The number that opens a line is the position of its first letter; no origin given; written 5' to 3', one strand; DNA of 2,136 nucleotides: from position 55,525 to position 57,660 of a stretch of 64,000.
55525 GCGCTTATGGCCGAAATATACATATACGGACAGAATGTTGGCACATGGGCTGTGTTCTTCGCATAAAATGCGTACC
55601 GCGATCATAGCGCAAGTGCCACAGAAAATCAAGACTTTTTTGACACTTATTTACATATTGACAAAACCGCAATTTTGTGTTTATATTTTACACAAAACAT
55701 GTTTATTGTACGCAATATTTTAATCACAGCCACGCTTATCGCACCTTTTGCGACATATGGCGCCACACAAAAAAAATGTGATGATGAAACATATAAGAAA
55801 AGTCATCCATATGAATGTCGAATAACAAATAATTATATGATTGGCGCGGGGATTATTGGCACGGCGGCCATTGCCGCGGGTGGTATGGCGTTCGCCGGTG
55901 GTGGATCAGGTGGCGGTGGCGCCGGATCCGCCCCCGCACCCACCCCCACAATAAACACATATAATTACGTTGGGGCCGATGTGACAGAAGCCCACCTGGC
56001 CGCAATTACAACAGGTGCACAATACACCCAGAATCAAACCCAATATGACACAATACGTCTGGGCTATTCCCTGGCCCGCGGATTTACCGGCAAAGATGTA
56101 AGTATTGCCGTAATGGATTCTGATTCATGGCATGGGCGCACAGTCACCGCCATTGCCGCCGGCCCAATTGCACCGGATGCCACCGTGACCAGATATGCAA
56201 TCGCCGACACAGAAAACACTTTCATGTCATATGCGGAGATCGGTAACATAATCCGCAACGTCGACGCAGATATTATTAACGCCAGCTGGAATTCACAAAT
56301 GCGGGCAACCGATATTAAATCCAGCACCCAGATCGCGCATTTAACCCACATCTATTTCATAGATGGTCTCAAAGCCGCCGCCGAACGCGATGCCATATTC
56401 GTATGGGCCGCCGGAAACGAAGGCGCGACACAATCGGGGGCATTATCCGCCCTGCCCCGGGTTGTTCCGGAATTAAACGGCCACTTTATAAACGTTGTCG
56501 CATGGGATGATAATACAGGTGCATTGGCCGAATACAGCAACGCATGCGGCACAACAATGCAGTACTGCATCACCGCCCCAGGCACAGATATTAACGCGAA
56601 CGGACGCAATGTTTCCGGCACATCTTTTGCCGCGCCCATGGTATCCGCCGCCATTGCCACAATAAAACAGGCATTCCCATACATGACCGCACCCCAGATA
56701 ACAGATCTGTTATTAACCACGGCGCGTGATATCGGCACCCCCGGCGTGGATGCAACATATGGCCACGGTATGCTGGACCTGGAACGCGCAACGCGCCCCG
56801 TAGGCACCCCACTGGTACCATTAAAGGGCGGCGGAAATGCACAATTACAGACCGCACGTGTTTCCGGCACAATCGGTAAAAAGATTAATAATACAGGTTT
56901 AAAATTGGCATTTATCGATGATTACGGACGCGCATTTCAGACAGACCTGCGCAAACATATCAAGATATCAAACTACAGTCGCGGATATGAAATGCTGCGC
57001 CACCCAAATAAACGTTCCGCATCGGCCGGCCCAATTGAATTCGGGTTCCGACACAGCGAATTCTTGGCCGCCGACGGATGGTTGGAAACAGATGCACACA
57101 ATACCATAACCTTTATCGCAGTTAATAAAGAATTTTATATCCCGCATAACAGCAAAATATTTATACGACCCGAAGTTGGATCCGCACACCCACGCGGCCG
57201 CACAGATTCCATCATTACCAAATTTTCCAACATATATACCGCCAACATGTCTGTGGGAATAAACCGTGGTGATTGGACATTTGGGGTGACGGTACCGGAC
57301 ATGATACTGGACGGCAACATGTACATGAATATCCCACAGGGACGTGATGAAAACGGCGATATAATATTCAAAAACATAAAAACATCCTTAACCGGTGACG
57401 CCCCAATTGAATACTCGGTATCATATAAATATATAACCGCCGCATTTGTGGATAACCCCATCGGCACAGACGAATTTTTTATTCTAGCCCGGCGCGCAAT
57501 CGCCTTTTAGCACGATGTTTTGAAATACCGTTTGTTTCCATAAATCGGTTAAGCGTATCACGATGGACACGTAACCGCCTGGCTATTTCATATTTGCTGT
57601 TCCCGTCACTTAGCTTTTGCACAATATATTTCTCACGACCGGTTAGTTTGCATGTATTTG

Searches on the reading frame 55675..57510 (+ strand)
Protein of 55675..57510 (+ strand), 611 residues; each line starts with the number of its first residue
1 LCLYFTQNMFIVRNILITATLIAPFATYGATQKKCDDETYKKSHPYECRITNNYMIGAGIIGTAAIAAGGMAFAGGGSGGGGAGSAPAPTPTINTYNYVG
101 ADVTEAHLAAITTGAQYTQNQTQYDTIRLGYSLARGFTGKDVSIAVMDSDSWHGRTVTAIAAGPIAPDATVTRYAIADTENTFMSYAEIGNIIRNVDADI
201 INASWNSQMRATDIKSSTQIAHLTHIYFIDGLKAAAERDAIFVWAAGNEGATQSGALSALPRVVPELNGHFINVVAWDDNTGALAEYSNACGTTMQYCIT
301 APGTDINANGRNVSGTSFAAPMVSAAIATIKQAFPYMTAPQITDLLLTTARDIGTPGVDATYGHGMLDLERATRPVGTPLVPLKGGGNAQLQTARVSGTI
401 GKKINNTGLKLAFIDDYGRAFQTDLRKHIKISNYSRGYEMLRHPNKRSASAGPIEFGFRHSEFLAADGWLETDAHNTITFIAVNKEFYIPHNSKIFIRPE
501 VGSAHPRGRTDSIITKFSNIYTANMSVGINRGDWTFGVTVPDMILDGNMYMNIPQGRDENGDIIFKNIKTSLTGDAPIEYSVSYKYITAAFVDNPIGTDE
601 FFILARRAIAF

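Call 89: search_protein_families(library=pfam, proteins=[window:55675-57510:+], max_evalue=0.0001)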
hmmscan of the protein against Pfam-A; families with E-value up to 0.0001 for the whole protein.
window:55675-57510:+ (611 aa): 1 family
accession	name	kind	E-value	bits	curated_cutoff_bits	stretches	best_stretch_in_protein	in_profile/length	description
PF00082.27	Peptidase_S8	-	8.1e-30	104.5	21.8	1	148-365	51-288/288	Subtilase family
